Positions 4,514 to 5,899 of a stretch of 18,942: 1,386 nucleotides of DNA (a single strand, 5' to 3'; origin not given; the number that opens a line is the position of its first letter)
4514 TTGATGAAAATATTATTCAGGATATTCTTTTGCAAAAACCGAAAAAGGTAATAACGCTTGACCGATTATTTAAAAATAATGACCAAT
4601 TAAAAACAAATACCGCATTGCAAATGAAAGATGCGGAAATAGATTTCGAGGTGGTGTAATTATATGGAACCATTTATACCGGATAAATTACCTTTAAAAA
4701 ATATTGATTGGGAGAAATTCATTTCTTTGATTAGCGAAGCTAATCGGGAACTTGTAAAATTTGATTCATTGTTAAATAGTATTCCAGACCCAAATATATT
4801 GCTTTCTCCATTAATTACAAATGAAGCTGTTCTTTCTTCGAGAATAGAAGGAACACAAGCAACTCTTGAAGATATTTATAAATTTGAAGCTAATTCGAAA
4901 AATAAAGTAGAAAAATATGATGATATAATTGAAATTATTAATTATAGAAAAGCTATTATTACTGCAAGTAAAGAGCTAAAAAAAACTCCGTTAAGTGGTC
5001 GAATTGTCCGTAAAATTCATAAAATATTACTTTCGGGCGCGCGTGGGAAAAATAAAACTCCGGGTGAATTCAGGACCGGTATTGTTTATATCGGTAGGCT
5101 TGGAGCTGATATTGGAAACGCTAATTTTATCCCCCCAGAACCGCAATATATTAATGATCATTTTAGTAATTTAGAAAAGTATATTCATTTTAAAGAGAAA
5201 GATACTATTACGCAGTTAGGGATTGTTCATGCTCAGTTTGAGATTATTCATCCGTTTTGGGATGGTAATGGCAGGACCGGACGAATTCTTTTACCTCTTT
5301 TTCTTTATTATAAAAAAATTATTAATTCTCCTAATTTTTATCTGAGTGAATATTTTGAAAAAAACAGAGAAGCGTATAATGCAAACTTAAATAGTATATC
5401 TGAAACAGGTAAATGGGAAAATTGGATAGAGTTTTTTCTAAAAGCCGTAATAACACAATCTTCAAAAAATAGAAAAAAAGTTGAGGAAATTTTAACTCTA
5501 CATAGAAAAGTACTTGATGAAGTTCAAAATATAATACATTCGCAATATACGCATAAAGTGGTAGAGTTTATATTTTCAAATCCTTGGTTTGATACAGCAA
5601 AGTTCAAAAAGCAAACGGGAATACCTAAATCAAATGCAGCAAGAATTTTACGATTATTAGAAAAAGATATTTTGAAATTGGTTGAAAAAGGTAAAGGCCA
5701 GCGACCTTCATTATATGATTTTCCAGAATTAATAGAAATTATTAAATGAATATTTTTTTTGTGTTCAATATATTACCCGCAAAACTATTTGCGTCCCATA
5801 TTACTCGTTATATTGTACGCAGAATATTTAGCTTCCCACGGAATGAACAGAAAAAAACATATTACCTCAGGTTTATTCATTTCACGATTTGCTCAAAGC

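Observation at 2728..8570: Type III R-M operon with a Fic (AMPylase-type) gene inserted between mod and res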

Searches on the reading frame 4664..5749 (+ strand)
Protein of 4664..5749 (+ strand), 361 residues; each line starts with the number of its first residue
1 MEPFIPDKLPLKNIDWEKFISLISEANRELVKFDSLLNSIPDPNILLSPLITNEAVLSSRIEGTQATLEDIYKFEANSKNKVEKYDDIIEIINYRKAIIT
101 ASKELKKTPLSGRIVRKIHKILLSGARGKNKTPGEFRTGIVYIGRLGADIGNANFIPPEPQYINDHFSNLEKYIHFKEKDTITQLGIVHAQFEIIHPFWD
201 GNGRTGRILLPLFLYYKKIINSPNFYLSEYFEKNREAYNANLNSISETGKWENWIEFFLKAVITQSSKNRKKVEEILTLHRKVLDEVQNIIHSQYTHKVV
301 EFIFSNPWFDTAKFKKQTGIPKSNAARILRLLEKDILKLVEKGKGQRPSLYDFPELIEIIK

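Call 6: search_protein_families(library=pfam, proteins=[window:4664-5749:+])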
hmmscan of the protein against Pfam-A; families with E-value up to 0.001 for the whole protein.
window:4664-5749:+ (361 aa): 3 families
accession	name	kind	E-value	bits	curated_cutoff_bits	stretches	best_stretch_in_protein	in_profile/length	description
PF13784.11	Fic_N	-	5.8e-25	87.6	26.7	1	21-101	2-80/82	Fic/DOC family N-terminal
PF02661.23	Fic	-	2.3e-19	70.5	24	1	110-214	2-93/93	Fic/DOC family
PF10963.14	Phage_TAC_10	-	0.00074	20.1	25.7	0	231-288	12-69/82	Phage tail assembly chaperone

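Call 7: search_protein_families(library=padloc, proteins=[window:4664-5749:+])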
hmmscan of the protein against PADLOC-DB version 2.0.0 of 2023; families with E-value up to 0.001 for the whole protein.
window:4664-5749:+ (361 aa): 9 families
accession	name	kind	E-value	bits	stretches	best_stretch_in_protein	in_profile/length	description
PDLC03963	SoFic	-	6.8e-110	365.8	1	2-360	7-358/361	-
PDLC04836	PDC-S04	-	8.5e-20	69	1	58-210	33-183/244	-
PDLC04837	PDC-S04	-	3.5e-17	60.5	1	58-261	33-223/234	-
PDLC04840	PDC-S04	-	9.8e-17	59.4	1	53-213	14-173/227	-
PDLC04839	PDC-S04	-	3.2e-12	44.6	1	107-218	56-163/205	-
PDLC04966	PDC-S24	-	7.4e-12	42.9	1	104-247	228-370/497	-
PDLC04838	PDC-S04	-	4.9e-08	31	1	148-245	96-194/209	-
PDLC04842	PDC-S04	-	0.00013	19.8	1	160-215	80-131/202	-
PDLC04841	PDC-S04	-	0.00017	19.3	1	161-221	179-237/292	-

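Call 10: find_homologous_proteins(query=window:4664-5749:+)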
Query window:4664-5749:+ (361 aa): 6826 proteins with E <= 0.001 among 8000 candidates; the best 120 are listed.
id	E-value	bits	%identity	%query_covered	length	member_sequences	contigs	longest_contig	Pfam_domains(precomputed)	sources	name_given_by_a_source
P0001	4.5e-237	804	100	100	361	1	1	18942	PF13784.12,PF02661.24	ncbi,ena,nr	ncbi:Fic family protein [bacterium]|nr:Fic family protein [bacterium]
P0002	8.0e-178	609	73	100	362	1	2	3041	PF13784.12,PF02661.24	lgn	-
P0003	4.4e-176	603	71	100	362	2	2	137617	PF13784.12,PF02661.24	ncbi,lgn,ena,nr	ncbi:Fic family protein [bacterium]|nr:Fic family protein [bacterium]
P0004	1.3e-175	602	72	100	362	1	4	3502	PF13784.12,PF02661.24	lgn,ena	-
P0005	5.3e-175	600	72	100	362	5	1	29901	PF13784.12,PF02661.24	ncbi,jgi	-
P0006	7.4e-175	599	72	100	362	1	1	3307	PF13784.12,PF02661.24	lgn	-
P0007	1.3e-173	595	71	100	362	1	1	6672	PF13784.12,PF02661.24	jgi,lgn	-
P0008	5.3e-173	593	71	100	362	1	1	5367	PF13784.12,PF02661.24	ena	-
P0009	7.4e-173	593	72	100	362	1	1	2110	PF13784.12,PF02661.24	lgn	-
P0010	1.9e-172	591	70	100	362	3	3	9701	PF21248.4,PF13784.12,PF02661.24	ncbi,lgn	-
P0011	3.6e-156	538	64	100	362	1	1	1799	PF13784.12,PF02661.24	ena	-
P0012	7.8e-154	530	63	100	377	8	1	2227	PF13784.12,PF02661.24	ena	-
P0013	2.4e-152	525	62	100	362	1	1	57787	PF13784.12,PF02661.24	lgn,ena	-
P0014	2.4e-150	519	65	100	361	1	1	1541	PF21248.4,PF13784.12,PF02661.24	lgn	-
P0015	1.9e-146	506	60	100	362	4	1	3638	PF13784.12,PF02661.24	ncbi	-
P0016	3.8e-145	502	59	100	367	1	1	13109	PF13784.12,PF02661.24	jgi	jgi:Fic family protein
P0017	6.5e-137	475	60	100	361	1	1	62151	PF13784.12,PF02661.24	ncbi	ncbi:Fic family protein [candidate division KSB1 bacterium]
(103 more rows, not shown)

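Call 11: find_encoding_contigs(protein=P0003, flank=8000, max_places=3)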
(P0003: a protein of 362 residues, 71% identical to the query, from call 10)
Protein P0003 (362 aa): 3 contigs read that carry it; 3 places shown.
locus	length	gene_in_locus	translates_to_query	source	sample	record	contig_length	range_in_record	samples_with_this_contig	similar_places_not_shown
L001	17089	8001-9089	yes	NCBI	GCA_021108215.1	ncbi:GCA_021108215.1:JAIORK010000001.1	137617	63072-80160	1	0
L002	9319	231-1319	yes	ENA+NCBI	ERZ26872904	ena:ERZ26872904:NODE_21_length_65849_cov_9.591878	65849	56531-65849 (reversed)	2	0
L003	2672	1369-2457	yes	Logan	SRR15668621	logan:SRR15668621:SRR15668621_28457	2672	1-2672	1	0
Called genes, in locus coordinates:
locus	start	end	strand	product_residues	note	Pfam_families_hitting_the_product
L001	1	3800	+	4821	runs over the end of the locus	-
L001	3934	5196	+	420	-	PF00275:EPSP_synthase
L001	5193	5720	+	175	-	PF13091:PLDc_2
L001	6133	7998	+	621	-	PF01555:N6_N4_Mtase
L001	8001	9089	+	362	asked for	PF13784:Fic_N, PF02661:Fic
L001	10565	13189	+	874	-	PF04851:ResIII, PF00270:DEAD, PF19778:RE_endonuc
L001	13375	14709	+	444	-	PF00815:Histidinol_dh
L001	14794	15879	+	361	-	PF00155:Aminotran_1_2, PF01041:DegT_DnrJ_EryC1 (faint), PF04864:Alliinase_C (weak)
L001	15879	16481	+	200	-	PF00475:IGPD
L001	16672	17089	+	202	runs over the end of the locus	PF00117:GATase, PF07685:GATase_3, PF01174:SNO (weak)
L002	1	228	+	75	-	?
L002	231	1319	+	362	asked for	PF13784:Fic_N, PF02661:Fic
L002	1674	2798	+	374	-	PF17761:DUF1016_N, PF06250:YhcG_C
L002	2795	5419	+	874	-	PF04851:ResIII, PF00270:DEAD, PF19778:RE_endonuc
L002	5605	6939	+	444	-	PF00815:Histidinol_dh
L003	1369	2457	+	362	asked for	PF13784:Fic_N, PF02661:Fic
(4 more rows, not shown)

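Call 12: find_encoding_contigs(protein=P0005, flank=8000, max_places=3)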
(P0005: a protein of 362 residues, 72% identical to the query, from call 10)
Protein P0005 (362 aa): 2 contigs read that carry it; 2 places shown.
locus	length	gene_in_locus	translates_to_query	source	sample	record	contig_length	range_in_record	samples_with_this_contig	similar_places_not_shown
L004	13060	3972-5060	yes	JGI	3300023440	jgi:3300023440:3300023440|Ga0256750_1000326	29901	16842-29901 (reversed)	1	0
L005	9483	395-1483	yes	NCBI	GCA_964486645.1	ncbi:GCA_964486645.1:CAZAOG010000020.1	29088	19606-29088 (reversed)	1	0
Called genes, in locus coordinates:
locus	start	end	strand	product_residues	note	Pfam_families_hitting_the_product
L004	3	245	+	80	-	?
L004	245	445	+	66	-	-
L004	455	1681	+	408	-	PF13173:AAA_14, PF13635:DUF4143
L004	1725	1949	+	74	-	PF10431:ClpB_D2-small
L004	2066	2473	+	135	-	PF01643:Acyl-ACP_TE, PF20791:Acyl-ACP_TE_C (weak), PF13279:4HBT_2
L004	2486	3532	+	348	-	PF21088:MS_channel_1st, PF00924:MS_channel_2nd, PF21082:MS_channel_3rd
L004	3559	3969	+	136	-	-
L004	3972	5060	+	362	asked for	PF13784:Fic_N, PF02661:Fic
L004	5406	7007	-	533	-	PF01293:PEPCK_ATP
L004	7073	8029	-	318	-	PF13601:HTH_34 (weak), PF00583:Acetyltransf_1, PF13673:Acetyltransf_10 (weak), PF13508:Acetyltransf_7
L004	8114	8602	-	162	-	PF00903:Glyoxalase, PF12681:Glyoxalase_2 (weak)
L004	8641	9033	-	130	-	PF01042:Ribonuc_L-PSP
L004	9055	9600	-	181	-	PF02018:CBM_4_9 (weak)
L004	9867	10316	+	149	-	PF04542:Sigma70_r2, PF08281:Sigma70_r4_2, PF04545:Sigma70_r4 (weak)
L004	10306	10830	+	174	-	-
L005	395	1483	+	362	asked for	PF13784:Fic_N, PF02661:Fic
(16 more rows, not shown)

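Call 13: find_encoding_contigs(protein=P0013, flank=8000, max_places=3)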
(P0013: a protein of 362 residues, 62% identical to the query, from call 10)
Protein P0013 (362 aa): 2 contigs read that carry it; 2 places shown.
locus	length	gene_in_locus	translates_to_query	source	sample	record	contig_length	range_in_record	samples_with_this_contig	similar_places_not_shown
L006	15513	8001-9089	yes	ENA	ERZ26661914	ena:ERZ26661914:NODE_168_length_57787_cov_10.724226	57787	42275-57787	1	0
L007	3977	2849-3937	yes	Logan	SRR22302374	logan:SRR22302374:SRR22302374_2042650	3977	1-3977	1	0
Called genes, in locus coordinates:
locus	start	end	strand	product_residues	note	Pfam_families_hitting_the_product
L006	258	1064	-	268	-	PF01976:DUF116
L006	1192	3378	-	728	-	PF13231:PMT_2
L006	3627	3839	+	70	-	-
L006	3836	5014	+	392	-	PF00108:Thiolase_N, PF00109:ketoacyl-synt, PF02803:Thiolase_C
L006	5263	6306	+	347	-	PF02661:Fic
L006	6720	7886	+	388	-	PF12161:HsdM_N, PF02384:N6_Mtase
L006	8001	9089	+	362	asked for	PF13784:Fic_N, PF02661:Fic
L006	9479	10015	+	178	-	-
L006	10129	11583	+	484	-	PF12161:HsdM_N (weak), PF02384:N6_Mtase, PF07669:Eco57I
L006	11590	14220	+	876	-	PF02463:SMC_N (weak), PF13166:AAA_13, PF13304:AAA_21 (weak)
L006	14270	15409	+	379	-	PF01420:Methylase_S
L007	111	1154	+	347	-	PF02661:Fic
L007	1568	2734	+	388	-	PF12161:HsdM_N, PF02384:N6_Mtase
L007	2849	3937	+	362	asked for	PF13784:Fic_N, PF02661:Fic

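Call 14: find_encoding_contigs(protein=P0017, flank=8000, max_places=3)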
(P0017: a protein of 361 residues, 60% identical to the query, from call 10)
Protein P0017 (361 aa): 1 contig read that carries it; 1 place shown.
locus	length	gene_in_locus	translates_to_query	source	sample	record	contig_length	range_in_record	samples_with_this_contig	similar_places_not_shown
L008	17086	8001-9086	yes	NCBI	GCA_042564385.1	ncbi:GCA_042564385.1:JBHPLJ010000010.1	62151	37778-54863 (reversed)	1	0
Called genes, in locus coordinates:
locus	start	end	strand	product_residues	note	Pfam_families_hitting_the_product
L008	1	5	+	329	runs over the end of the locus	PF00108:Thiolase_N, PF08545:ACP_syn_III, PF08541:ACP_syn_III_C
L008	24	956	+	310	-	PF00698:Acyl_transf_1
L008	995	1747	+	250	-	PF00106:adh_short, PF08659:KR, PF13561:adh_short_C2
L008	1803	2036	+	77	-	PF00550:PP-binding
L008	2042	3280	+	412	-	PF00109:ketoacyl-synt, PF02801:Ketoacyl-synt_C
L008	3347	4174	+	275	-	PF22935:RM44_endonuclase (weak), PF14622:Ribonucleas_3_3, PF00636:Ribonuclease_3, PF00035:dsrm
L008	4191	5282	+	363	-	PF00441:Acyl-CoA_dh_1, PF08028:Acyl-CoA_dh_2 (weak)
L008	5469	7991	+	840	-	PF04313:HSDR_N (weak), PF13588:HSDR_N_2 (weak), PF00270:DEAD, PF04851:ResIII, PF18766:SWI2_SNF2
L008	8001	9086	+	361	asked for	PF13784:Fic_N, PF02661:Fic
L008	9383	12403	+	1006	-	PF22240:ISP_coupler, PF02384:N6_Mtase, PF07669:Eco57I, PF18135:Type_ISP_C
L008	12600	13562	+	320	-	PF00753:Lactamase_B (faint), PF12706:Lactamase_B_2 (weak)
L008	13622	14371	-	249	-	PF13085:Fer2_3, PF13187:Fer4_9 (faint), PF13534:Fer4_17 (faint), PF13746:Fer4_18 (faint), PF13237:Fer4_10 (weak), PF12838:Fer4_7, PF13183:Fer4_8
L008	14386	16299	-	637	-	PF00890:FAD_binding_2, PF01266:DAO (faint), PF02910:Succ_DH_flav_C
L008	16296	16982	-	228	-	-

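Call 17: find_related_loci(query=A1, collection=genome_contigs, flank=9000)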
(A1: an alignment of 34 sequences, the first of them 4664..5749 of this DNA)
Query A1 (361 aa) in genome_contigs; peptide patterns used: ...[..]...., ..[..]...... (x = any residue, [..] = any of these).
600 stretches matched a pattern (row limit reached: there are more); 544 encode a relative of the query (tblastn E <= 1e-3); the best 80 are kept; 80 distinct loci.
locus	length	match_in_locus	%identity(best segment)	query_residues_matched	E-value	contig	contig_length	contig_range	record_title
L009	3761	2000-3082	48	1-360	9e-116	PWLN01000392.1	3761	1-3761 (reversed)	MAG: Balneolaceae bacterium isolate CSSed10_244R1 CS-Sed10-C92644, whole genome shotgun sequence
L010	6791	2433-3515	47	1-360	4e-109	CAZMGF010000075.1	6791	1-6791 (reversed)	MAG TPA_asm: uncultured Spirochaetia bacterium isolate binchicken_co3_603 genome assembly, contig: NODE_36735_length_679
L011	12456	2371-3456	45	1-357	8e-106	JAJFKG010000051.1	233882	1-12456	MAG: Gammaproteobacteria bacterium isolate OFTM122 OFTM122_50, whole genome shotgun sequence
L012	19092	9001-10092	45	1-361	1e-103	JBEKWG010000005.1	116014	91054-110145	MAG: Opitutaceae bacterium isolate SPRUCE 622 SPRUCE_622_5, whole genome shotgun sequence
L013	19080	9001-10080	44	1-359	4e-103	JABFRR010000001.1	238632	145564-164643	MAG: Bacteriovoracaceae bacterium isolate P-RSF-NP-05 c_000000007059, whole genome shotgun sequence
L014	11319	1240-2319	43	3-357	2e-101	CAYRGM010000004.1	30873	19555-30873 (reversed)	MAG TPA_asm: uncultured Desulfobulbaceae bacterium isolate binchicken_co112_41 genome assembly, contig: NODE_299_length_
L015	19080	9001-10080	44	1-359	2e-101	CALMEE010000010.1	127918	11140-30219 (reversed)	MAG TPA_asm: uncultured Planctomycetaceae bacterium isolate SRR2107179_bin.6_CONCOCT_v1.1_MAG genome assembly, contig: E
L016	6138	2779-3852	43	1-357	1e-101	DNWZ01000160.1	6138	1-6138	MAG TPA_asm: Planctomycetaceae bacterium isolate UBA11397 contig_316538, whole genome shotgun sequence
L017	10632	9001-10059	44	8-357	6e-101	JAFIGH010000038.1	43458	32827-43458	MAG: Opitutales bacterium isolate Super_Day6_Bin.11 NODE_282_length_43458_cov_13.719259, whole genome shotgun sequence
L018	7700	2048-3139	43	1-359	3e-101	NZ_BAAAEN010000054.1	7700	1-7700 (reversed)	Pigmentiphaga daeguensis strain JCM 14330 sequence54, whole genome shotgun sequence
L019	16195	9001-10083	46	1-359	5e-104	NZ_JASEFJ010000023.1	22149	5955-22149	MAG: Methanoculleus sp. isolate Yes49-05 NODE_23_length_22149_cov_19.608582, whole genome shotgun sequence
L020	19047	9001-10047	45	13-359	3e-99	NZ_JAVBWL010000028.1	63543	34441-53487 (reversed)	MAG: Methanoculleus sp. isolate ZNE14_Bin75 all_Scaff008096, whole genome shotgun sequence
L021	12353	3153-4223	44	10-361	9e-99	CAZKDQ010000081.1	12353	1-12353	MAG TPA_asm: uncultured Rhodothermales bacterium isolate SRP220891_co3_377 genome assembly, contig: NODE_7755_length_123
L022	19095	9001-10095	43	1-361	7e-97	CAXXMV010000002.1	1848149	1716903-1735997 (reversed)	MAG: bacterium isolate 9002e436-2430-43f7-8519-11165d71275e genome assembly, contig: contig_2, whole genome shotgun sequ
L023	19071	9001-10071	42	7-359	2e-96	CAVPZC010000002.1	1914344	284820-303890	MAG: uncultured cyanobacterium isolate MFD03250.bin.1.67 genome assembly, contig: contig_4339, whole genome shotgun sequ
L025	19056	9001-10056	43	10-359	3e-95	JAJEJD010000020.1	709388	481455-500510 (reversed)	MAG: bacterium isolate p16x63bins.49 k141_38416, whole genome shotgun sequence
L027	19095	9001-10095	41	1-361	1e-94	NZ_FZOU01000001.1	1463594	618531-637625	Granulicella rosea strain DSM 18704, whole genome shotgun sequence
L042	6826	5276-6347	39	7-361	3e-77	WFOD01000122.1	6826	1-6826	MAG: Deltaproteobacteria bacterium isolate S012_135 k151_251458, whole genome shotgun sequence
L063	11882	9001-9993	39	2-334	1e-66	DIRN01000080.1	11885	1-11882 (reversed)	MAG TPA_asm: Firmicutes bacterium UBA5435 UBA5435_contig_3743, whole genome shotgun sequence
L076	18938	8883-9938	37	2-351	3e-65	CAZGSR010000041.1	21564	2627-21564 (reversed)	MAG TPA_asm: uncultured Mageeibacillus sp. isolate binchicken_co27_475 genome assembly, contig: NODE_4274_length_21564_c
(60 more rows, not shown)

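Call 25: search_protein_families(library=pfam, proteins=[L016:1421-2782:+, L016:4110-6110:+, L017:7242-8570:+, L027:6760-8811:+, L063:6655-8448:+, L076:5889-8252:+, L042:2235-5252:+, L018:3212-6283:+, L011:3809-6196:+, L010:423-2183:+], max_evalue=0.00001)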
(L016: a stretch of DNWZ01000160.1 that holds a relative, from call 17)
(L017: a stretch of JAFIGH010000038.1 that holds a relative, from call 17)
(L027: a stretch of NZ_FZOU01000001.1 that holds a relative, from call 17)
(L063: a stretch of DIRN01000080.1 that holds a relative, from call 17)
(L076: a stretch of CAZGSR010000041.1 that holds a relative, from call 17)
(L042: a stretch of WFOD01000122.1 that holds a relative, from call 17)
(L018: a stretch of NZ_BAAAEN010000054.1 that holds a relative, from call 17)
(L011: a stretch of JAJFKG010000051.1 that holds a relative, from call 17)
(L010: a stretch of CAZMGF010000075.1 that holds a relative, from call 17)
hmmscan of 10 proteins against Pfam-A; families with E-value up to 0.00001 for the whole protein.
L016:1421-2782:+ (453 aa): 1 family
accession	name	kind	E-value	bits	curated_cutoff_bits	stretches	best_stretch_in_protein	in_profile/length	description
PF01420.25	Methylase_S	-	6e-23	82.3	22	1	243-409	1-154/168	Type I restriction modification DNA specificity domain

L016:4110-6110:+ (666 aa): 3 families
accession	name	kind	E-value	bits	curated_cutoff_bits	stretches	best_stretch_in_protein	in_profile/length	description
PF13749.12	HATPase_c_4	-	3.9e-15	56.1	26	1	359-442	3-88/89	Putative ATP-dependent DNA helicase recG C-terminal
PF04326.19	SLFN_AlbA_2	-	3.8e-12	47.2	25.3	1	53-177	4-117/118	Schlafen, AlbA_2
PF21247.3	Fic-like_C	-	3.6e-07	30.4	27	1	600-660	3-64/64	Filamentation induced by cAMP protein Fic-like, C-terminal domain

L017:7242-8570:+ (442 aa): 2 families
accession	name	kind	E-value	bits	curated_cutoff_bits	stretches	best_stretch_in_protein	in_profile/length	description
PF13173.12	AAA_14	-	1.2e-31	109.9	27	1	37-172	3-129/129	AAA domain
PF13635.12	DUF4143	-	1.9e-13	50.9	28.1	1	232-382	2-159/160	Domain of unknown function (DUF4143)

L027:6760-8811:+ (683 aa): 4 families
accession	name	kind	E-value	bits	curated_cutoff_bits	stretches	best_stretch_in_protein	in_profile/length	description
PF00587.30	tRNA-synt_2b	-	3.5e-49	167.7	29.3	1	363-572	8-179/179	tRNA synthetase class II core domain (G, H, P, S and T)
PF03129.25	HGTP_anticodon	-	9.9e-19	67.7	21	1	584-674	1-93/94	Anticodon binding domain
PF07973.19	tRNA_SAD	-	6.2e-15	55.4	24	1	207-256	1-44/44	Threonyl and Alanyl tRNA synthetase second additional domain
PF02824.27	TGS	-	5.7e-10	39.5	22.2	1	9-91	1-53/60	TGS domain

L063:6655-8448:+ (597 aa): 3 families
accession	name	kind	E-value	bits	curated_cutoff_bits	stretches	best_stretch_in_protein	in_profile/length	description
PF00664.28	ABC_membrane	-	4.8e-54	184.3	28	1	43-313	1-273/274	ABC transporter transmembrane region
PF00005.33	ABC_tran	-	2e-32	113.1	25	1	377-525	2-137/137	ABC transporter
PF13401.12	AAA_22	-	6.2e-06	27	27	0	386-525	5-95/130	AAA domain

L076:5889-8252:+ (787 aa): 15 families
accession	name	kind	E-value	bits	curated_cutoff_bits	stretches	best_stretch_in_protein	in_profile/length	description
PF07724.20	AAA_2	-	1.3e-67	227.4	27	1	524-689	2-166/166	AAA domain (Cdc48 subfamily)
PF17871.7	AAA_lid_9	-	3.1e-28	98.2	22.8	1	331-420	2-92/104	AAA lid domain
PF10431.15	ClpB_D2-small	-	2.6e-27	95.1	21.9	1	695-772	1-78/81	C-terminal, D2-small domain, of ClpB protein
PF00004.35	AAA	-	3.9e-23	82.8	21.2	2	192-325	2-127/131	ATPase family associated with various cellular activities (AAA)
PF07728.20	AAA_5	-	2.9e-22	79.6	22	1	528-648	2-124/139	AAA domain (dynein-related subfamily)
PF13401.12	AAA_22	-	2.4e-12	47.7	27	1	527-623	7-110/130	AAA domain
PF13191.12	AAA_16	-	2.1e-11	45.1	32.6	0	169-212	2-48/167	AAA ATPase domain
PF00158.32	Sigma54_activat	-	2.6e-09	37.4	20.2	0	523-628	20-124/168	Sigma-54 interaction domain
PF20720.3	nSTAND3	-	8.5e-08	32.5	27.2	0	178-219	9-49/155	Novel STAND NTPase 3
PF05621.17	TniB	-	1.2e-07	31.8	22.4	0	224-326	84-184/189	Bacterial TniB protein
PF06414.18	Zeta_toxin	-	9.8e-07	28.8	22.3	0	519-568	10-58/199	Zeta toxin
PF12775.13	AAA_7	-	1e-06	28.8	25.8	0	527-576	35-84/181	P-loop containing dynein motor region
PF01637.24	ATPase_2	-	1.1e-06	29.1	33.2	0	524-555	18-50/225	ATPase domain predominantly from Archaea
PF01695.23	IstB_IS21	-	1.1e-06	28.8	24.1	0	186-252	90-152/238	IstB-like ATP binding protein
PF05729.18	NACHT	-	4.9e-06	26.9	26.7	0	192-232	4-43/167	NACHT domain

L042:2235-5252:+ (1005 aa): 1 family
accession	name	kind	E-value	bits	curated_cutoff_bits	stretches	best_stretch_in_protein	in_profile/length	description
PF01555.25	N6_N4_Mtase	-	3.2e-31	109.5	26.7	1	437-734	1-212/221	DNA methylase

L018:3212-6283:+ (1023 aa): 3 families
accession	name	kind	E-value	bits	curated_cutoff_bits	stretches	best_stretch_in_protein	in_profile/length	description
PF19778.5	RE_endonuc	-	1.4e-36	125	23.4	1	903-999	1-98/108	Endonuclease domain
PF04851.21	ResIII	-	1.4e-11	45.1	22.5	1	111-273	24-161/164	Type III restriction enzyme, res subunit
PF00270.35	DEAD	-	1.7e-07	31.5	26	1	111-273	15-159/167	DEAD/DEAH box helicase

L011:3809-6196:+ (795 aa): 6 families
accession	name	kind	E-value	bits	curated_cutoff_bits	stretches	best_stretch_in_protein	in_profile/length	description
PF04851.21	ResIII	-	1.8e-37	129.2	22.5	1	156-337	3-164/164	Type III restriction enzyme, res subunit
PF08463.15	EcoEI_R_C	-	7.3e-31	107.9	24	1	632-788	2-163/163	EcoEI R protein C-terminal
PF18766.7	SWI2_SNF2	-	1.8e-17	64.2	26.7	1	163-367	4-187/221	SWI2/SNF2 ATPase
PF00270.35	DEAD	-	1.5e-11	44.8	26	1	161-338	4-163/167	DEAD/DEAH box helicase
PF04313.20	HSDR_N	-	1.1e-07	32.4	25.1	0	50-110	128-197/198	Type I restriction enzyme R protein N terminus (HSDR_N)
PF00271.37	Helicase_C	-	1.7e-06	28.7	23.5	1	424-533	8-108/110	Helicase conserved C-terminal domain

L010:423-2183:+ (586 aa): 5 families
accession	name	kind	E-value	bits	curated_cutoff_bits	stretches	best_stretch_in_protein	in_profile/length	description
PF00271.37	Helicase_C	-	3.3e-29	101.8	23.5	1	192-297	5-110/110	Helicase conserved C-terminal domain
PF00270.35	DEAD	-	5.7e-27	94.9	26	1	2-152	12-165/167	DEAD/DEAH box helicase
PF00570.28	HRDC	-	9e-19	67.7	23.8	1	409-473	4-68/68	HRDC domain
PF16124.10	RecQ_Zn_bind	-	2.5e-11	44.6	25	1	309-369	2-65/66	RecQ zinc-binding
PF04851.21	ResIII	-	1.8e-07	31.6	22.5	1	10-147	29-162/164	Type III restriction enzyme, res subunit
